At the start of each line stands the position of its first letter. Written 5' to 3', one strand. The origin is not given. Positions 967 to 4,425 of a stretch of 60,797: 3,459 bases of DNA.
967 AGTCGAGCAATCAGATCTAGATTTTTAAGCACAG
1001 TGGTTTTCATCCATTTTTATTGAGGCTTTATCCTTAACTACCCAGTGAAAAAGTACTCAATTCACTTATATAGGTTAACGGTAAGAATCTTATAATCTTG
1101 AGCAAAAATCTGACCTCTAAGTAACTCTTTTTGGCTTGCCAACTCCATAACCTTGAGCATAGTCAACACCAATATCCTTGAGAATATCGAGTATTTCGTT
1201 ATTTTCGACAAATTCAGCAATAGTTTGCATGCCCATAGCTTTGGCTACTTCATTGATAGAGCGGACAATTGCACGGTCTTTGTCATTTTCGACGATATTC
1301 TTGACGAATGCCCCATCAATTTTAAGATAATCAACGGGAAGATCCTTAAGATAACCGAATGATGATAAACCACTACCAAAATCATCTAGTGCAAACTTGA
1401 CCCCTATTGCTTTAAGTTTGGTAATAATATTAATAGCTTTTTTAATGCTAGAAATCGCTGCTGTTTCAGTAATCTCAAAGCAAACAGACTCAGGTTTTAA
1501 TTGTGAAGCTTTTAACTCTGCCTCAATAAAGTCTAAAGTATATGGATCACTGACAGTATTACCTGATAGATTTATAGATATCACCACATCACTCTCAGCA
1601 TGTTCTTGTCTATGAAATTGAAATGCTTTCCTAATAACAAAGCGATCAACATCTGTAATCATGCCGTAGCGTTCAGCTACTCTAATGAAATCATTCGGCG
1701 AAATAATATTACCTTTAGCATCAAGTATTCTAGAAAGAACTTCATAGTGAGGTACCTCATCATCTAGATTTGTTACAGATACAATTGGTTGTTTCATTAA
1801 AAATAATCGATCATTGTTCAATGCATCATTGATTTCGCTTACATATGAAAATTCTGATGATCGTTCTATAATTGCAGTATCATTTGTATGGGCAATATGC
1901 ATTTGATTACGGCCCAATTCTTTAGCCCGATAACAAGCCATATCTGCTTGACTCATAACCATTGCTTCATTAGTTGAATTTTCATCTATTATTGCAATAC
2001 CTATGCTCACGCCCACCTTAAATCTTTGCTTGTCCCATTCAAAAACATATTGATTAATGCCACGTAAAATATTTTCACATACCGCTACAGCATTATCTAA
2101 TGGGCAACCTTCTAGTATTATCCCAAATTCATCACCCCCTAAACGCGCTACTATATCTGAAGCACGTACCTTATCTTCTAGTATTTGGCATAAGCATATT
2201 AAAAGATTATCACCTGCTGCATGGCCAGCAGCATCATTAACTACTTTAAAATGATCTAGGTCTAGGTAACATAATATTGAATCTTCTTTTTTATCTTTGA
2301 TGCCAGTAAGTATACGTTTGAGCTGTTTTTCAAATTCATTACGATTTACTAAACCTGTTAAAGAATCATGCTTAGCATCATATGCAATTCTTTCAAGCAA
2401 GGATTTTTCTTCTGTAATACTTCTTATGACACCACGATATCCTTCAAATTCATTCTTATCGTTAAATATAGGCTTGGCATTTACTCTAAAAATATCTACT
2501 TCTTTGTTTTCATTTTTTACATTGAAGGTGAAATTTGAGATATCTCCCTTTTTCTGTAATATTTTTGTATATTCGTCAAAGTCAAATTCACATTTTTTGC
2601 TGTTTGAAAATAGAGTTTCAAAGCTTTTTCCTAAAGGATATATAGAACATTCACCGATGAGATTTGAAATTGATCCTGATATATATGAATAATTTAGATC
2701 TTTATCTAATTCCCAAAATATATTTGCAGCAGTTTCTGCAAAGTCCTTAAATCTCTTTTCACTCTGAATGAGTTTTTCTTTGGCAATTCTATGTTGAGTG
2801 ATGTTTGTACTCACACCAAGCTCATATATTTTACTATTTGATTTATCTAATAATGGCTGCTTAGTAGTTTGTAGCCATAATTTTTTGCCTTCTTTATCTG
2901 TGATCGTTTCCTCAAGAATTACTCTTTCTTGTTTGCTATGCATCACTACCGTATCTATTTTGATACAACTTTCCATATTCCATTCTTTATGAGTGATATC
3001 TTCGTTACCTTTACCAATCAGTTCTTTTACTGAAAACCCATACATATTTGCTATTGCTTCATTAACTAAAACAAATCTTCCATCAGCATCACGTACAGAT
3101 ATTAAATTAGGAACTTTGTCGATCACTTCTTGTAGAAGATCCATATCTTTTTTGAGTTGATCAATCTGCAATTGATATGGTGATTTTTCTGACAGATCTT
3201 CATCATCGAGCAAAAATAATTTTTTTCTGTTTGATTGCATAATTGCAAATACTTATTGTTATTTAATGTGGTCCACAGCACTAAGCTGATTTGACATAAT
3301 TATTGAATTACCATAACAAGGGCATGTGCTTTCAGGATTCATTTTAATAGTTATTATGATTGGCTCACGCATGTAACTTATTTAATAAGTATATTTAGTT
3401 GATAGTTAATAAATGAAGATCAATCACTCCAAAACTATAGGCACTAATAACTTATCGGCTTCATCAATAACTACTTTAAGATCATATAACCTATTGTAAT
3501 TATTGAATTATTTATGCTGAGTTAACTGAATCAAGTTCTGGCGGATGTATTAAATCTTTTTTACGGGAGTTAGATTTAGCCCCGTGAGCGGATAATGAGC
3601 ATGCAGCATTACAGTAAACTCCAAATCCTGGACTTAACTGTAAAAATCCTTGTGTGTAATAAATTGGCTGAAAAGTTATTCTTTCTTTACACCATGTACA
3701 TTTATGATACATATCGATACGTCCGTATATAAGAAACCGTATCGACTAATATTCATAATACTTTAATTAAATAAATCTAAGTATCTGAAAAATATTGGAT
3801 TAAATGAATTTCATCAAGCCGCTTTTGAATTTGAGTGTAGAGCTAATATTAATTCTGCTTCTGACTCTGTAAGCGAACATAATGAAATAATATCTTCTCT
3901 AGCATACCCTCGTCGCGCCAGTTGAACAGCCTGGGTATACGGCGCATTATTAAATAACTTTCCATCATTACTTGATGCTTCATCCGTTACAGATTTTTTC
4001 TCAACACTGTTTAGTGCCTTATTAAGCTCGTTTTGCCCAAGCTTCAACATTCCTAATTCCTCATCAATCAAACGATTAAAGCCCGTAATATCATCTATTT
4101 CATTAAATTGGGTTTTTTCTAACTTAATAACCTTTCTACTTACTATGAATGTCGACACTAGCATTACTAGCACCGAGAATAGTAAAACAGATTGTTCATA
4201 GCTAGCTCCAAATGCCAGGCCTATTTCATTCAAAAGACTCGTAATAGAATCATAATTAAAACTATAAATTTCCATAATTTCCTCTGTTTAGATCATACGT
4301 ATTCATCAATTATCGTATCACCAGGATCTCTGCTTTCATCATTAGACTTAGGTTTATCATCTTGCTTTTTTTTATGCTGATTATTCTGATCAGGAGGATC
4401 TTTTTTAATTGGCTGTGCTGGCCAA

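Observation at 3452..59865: Eight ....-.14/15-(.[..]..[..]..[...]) promoters: an expanded FliA regulon readable from the DNA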

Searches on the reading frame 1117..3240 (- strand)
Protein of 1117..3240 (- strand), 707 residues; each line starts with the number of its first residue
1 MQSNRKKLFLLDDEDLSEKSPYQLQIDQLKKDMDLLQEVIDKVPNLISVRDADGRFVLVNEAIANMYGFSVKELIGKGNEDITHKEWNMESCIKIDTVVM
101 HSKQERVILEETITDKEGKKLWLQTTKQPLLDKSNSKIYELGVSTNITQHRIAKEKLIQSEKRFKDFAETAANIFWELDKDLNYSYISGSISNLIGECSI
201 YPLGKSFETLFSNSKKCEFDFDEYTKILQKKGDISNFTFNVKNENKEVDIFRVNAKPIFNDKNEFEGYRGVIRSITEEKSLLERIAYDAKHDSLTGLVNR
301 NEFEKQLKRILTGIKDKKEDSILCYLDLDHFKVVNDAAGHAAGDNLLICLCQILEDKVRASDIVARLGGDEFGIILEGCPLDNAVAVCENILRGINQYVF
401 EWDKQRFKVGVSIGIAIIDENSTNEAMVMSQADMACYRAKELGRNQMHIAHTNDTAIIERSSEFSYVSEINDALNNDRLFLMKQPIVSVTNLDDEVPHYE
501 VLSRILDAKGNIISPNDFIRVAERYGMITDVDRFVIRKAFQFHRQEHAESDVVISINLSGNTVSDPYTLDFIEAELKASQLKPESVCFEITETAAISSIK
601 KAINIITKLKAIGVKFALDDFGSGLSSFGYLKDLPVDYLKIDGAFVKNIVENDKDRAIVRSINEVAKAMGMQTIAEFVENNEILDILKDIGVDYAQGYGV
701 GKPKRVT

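Call 6: search_protein_families(library=pfam, proteins=[window:1117-3240:-])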
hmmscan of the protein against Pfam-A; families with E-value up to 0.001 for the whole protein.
window:1117-3240:- (707 aa): 7 families
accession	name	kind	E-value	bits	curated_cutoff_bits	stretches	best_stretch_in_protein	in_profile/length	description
PF00563.25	EAL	-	3.4e-66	223.4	31.3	1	469-703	3-236/236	EAL domain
PF00990.26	GGDEF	-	1.7e-40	138.9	23.8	1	289-446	1-161/161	Diguanylate cyclase, GGDEF domain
PF13426.13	PAS_9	-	4e-12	46.8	27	1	47-149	4-103/103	PAS domain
PF00989.32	PAS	-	7.9e-12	45.6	22.6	1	36-142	3-108/113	PAS fold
PF08448.16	PAS_4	-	9.4e-12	45.6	23.1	1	41-151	2-109/110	PAS fold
PF13188.13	PAS_8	-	6.2e-05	23.2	21.8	1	35-77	2-44/65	PAS domain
PF08447.18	PAS_3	-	0.00056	20.6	25.6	0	57-139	2-84/89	PAS fold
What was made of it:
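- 1117..3240 (-): PAS-GGDEF-EAL protein (707 aa), with GGDEF and EVL motifs intact. Pfam EAL 3.4e-66, GGDEF 1.7e-40, PAS (call 6).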

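Call 22: find_homologous_proteins(query=window:1117-3240:-, max_evalue=1e-80)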
Query window:1117-3240:- (707 aa): 2455 proteins with E <= 1e-80 among 8000 candidates; the best 120 are listed.
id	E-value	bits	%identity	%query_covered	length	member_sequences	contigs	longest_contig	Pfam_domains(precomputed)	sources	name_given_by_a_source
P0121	0.0e+0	1546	100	99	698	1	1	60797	PF13426.14,PF08448.17,PF00563.26,PF00989.32,PF00990.27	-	-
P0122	0.0e+0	1454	92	100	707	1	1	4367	PF08447.19,PF13426.14,PF08448.17,PF00563.26,PF00989.32,PF00990.27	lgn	-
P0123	0.0e+0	1380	88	100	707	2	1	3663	PF13426.14,PF08448.17,PF00563.26,PF00989.32,PF00990.27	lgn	-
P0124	0.0e+0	1303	82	100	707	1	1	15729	PF08447.19,PF13426.14,PF13188.14,PF08448.17,PF00563.26,PF00989.32,PF00990.27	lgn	-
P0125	0.0e+0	1235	78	100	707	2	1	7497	PF13426.14,PF08448.17,PF00563.26,PF00989.32,PF00990.27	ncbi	-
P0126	0.0e+0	1232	78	100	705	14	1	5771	PF13426.14,PF08448.17,PF00563.26,PF00989.32,PF00990.27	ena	-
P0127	0.0e+0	1228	76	100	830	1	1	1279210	PF08447.19,PF13426.14,PF13188.14,PF08448.17,PF00563.26,PF00989.32,PF00990.27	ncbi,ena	-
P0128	0.0e+0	1224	78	100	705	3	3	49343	PF13426.14,PF08448.17,PF00563.26,PF00989.32,PF00990.27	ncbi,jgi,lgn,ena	jgi:diguanylate cyclase (GGDEF)-like protein/PAS domain S-box-containing protein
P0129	0.0e+0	1221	77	100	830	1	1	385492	PF13426.14,PF13188.14,PF08448.17,PF00563.26,PF00989.32,PF00990.27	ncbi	-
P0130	0.0e+0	1220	78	100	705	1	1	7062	PF13426.14,PF08448.17,PF00563.26,PF00989.32,PF00990.27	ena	-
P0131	0.0e+0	1220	78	100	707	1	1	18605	PF13426.14,PF08448.17,PF00563.26,PF00989.32,PF00990.27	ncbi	-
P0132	0.0e+0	1210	79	97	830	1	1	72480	PF13426.14,PF13188.14,PF08448.17,PF00563.26,PF00989.32,PF00990.27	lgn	-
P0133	0.0e+0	1192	77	97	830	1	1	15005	PF13426.14,PF13188.14,PF08448.17,PF00563.26,PF00989.32,PF00990.27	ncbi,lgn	-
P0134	0.0e+0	1190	77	97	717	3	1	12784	PF13426.14,PF13188.14,PF08448.17,PF00563.26,PF00989.32,PF00990.27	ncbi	-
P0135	0.0e+0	1189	76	100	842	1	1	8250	PF13426.14,PF13188.14,PF08448.17,PF00563.26,PF00989.32,PF00990.27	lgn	-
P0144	0.0e+0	1069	67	100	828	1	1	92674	PF13426.14,PF08448.17,PF00563.26,PF00989.32,PF00990.27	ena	-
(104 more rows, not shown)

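Call 24: find_encoding_contigs(protein=P0124, flank=6000, max_places=2)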
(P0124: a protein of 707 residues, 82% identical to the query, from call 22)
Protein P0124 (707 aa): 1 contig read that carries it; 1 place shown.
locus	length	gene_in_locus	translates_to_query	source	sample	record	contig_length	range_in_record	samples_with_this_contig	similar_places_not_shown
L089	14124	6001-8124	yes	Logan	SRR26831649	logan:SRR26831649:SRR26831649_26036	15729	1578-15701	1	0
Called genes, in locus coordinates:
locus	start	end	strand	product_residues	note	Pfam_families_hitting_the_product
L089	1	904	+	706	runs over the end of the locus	PF00771:FHIPEP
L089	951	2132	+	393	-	PF01926:MMR_HSR1 (faint), PF00005:ABC_tran (weak), PF00448:SRP54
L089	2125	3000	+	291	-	PF00142:Fer4_NifH, PF02374:ArsA_ATPase (weak), PF06564:CBP_BcsQ (weak), PF10609:ParA, PF13614:AAA_31, PF01656:CbiA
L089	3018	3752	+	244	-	PF04542:Sigma70_r2, PF04539:Sigma70_r3 (weak), PF08281:Sigma70_r4_2, PF04545:Sigma70_r4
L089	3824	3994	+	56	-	-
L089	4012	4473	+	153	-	PF10975:DUF2802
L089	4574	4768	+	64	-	-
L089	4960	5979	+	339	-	PF00520:Ion_trans, PF07885:Ion_trans_2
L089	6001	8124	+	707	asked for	PF00989:PAS, PF08448:PAS_4, PF13188:PAS_8 (faint), PF13426:PAS_9, PF08447:PAS_3 (faint), PF00990:GGDEF, PF00563:EAL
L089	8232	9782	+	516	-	PF08668:HDOD, PF00990:GGDEF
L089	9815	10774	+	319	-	PF08668:HDOD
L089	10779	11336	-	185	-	PF04203:Sortase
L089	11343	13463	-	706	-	PF08487:VIT, PF13757:VIT_2, PF00092:VWA, PF13519:VWA_2, PF13768:VWA_3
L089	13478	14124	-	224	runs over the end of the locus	?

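Call 25: find_encoding_contigs(protein=P0128, flank=6000, max_places=2)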
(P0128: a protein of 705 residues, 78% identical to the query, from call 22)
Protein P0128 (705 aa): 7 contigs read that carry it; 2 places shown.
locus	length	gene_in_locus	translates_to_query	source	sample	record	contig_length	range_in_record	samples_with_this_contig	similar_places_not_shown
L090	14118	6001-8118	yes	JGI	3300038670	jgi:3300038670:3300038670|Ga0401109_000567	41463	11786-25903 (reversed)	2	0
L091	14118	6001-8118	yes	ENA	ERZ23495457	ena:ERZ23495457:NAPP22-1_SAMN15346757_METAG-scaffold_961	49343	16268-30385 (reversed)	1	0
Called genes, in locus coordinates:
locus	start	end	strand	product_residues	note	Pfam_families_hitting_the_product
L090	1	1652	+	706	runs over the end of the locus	PF00771:FHIPEP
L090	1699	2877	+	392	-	PF00005:ABC_tran (faint), PF00448:SRP54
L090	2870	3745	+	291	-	PF02374:ArsA_ATPase (weak), PF06564:CBP_BcsQ (weak), PF10609:ParA, PF13614:AAA_31, PF00142:Fer4_NifH, PF01656:CbiA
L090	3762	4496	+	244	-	PF04542:Sigma70_r2, PF04539:Sigma70_r3 (weak), PF08281:Sigma70_r4_2, PF04545:Sigma70_r4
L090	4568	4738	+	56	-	-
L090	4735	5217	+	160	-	PF10975:DUF2802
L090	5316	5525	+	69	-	-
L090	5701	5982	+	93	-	-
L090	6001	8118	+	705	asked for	PF00989:PAS, PF08448:PAS_4, PF13426:PAS_9 (weak), PF00990:GGDEF, PF00563:EAL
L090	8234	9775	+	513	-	PF08668:HDOD, PF00990:GGDEF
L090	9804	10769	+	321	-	PF08668:HDOD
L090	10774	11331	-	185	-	PF04203:Sortase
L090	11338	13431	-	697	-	PF13757:VIT_2, PF08487:VIT, PF00092:VWA, PF13519:VWA_2, PF13768:VWA_3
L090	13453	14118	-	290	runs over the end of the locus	PF13441:Gly-zipper_YMGG (weak), PF20721:C19orf12, PF00691:OmpA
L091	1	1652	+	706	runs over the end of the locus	PF00771:FHIPEP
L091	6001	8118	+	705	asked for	PF00989:PAS, PF08448:PAS_4, PF13426:PAS_9 (weak), PF00990:GGDEF, PF00563:EAL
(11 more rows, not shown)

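Call 26: find_encoding_contigs(protein=P0127, flank=6000, max_places=2)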
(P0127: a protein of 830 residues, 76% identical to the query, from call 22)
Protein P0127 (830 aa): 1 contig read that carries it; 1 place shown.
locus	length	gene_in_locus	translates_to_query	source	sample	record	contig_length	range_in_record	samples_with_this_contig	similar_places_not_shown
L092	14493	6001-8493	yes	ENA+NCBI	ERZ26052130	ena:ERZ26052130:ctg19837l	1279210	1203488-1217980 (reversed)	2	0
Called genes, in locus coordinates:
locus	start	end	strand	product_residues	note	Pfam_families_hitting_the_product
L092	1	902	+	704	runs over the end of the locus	PF00771:FHIPEP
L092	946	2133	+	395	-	PF01926:MMR_HSR1 (faint), PF00448:SRP54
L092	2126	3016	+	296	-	PF02374:ArsA_ATPase (weak), PF06564:CBP_BcsQ (faint), PF10609:ParA, PF13614:AAA_31, PF00142:Fer4_NifH, PF01656:CbiA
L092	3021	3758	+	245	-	PF04542:Sigma70_r2, PF04539:Sigma70_r3 (weak), PF08281:Sigma70_r4_2, PF04545:Sigma70_r4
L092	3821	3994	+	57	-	-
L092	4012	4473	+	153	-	PF10975:DUF2802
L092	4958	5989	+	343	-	PF00520:Ion_trans, PF07885:Ion_trans_2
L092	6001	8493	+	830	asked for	PF08447:PAS_3 (faint), PF08448:PAS_4, PF13188:PAS_8 (faint), PF00989:PAS, PF08448:PAS_4, PF13426:PAS_9, PF00990:GGDEF, PF00563:EAL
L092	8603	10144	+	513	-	PF08668:HDOD, PF00990:GGDEF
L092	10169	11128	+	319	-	PF08668:HDOD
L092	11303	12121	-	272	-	PF20721:C19orf12 (weak), PF05359:DUF748 (faint), PF00691:OmpA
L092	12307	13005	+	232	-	PF00072:Response_reg, PF00486:Trans_reg_C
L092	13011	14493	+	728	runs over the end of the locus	PF06452:CBM9_1 (weak), PF00512:HisKA, PF02518:HATPase_c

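Call 27: find_encoding_contigs(protein=P0144, flank=6000, max_places=2)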
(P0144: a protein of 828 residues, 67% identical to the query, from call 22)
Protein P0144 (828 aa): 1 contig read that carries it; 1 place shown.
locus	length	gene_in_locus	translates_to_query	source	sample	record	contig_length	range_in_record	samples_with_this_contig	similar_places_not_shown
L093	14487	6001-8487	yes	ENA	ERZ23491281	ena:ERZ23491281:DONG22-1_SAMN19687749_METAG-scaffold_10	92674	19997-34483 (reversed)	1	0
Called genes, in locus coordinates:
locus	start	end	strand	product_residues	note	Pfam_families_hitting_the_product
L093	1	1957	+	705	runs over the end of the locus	PF00771:FHIPEP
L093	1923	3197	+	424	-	PF00448:SRP54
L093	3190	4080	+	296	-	PF00142:Fer4_NifH, PF02374:ArsA_ATPase (weak), PF10609:ParA, PF13614:AAA_31, PF01656:CbiA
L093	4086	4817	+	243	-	PF04542:Sigma70_r2, PF04539:Sigma70_r3 (weak), PF08281:Sigma70_r4_2 (weak), PF04545:Sigma70_r4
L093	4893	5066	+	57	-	-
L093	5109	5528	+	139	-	PF10975:DUF2802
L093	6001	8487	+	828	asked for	PF08448:PAS_4, PF00989:PAS, PF08448:PAS_4, PF13426:PAS_9, PF00990:GGDEF, PF00563:EAL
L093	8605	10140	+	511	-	PF08668:HDOD, PF00990:GGDEF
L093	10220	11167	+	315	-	PF08668:HDOD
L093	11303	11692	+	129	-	PF07876:Dabb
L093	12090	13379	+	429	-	PF13433:Peripla_BP_5, PF13458:Peripla_BP_6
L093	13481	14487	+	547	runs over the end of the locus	PF02653:BPD_transp_2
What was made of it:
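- The same fliA is syntenic in all relatives (calls 24-27).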

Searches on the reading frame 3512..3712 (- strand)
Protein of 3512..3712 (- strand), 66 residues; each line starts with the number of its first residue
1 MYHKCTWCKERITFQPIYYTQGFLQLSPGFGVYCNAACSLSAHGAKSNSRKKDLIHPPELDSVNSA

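Call 6: search_protein_families(library=pfam, proteins=[window:3512-3712:-])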
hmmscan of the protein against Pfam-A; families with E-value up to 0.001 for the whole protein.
window:3512-3712:- (66 aa): 0 families

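Call 35: search_protein_families(library=ncbifam, proteins=[window:3512-3712:-], max_evalue=0.01)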
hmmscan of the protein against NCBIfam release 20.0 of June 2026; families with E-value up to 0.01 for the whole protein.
window:3512-3712:- (66 aa): 0 families
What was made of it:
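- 3512..3712 (-): Clade-specific 66-aa protein with four invariant cysteines (CxxC...CxxxC). No Pfam or NCBIfam hit (calls 6, 35).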

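Call 46: find_homologous_proteins(query=window:3512-3712:-, max_evalue=0.001)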
Query window:3512-3712:- (66 aa): 7 proteins with E <= 0.001 among 7 candidates.
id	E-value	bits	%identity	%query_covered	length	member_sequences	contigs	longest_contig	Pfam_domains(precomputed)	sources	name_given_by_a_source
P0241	2.4e-40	153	100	100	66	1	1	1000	-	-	-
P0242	6.9e-32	126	85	98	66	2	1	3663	-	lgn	-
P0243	9.1e-31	122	80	97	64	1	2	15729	-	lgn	-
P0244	1.3e-26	109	76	95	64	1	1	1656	-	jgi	-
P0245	1.4e-26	109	75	97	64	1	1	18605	-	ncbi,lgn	-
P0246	8.4e-24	100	70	100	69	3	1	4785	-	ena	-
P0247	6.3e-22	94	65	98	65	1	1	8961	-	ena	-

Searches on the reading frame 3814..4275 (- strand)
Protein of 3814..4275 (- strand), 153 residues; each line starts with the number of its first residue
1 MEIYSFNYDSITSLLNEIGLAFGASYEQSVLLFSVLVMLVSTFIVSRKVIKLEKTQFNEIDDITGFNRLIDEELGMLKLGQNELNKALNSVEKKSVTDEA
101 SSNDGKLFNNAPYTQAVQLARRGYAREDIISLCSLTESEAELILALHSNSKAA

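Call 6: search_protein_families(library=pfam, proteins=[window:3814-4275:-])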
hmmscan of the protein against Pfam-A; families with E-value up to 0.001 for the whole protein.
window:3814-4275:- (153 aa): 1 family
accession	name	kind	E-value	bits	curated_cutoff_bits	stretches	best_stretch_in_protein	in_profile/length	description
PF10975.14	DUF2802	-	6.7e-12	45.8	33.5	1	108-147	28-67/68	Protein of unknown function (DUF2802)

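Call 35: search_protein_families(library=ncbifam, proteins=[window:3814-4275:-], max_evalue=0.01)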
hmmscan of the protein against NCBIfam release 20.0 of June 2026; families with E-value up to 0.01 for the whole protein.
window:3814-4275:- (153 aa): 0 families
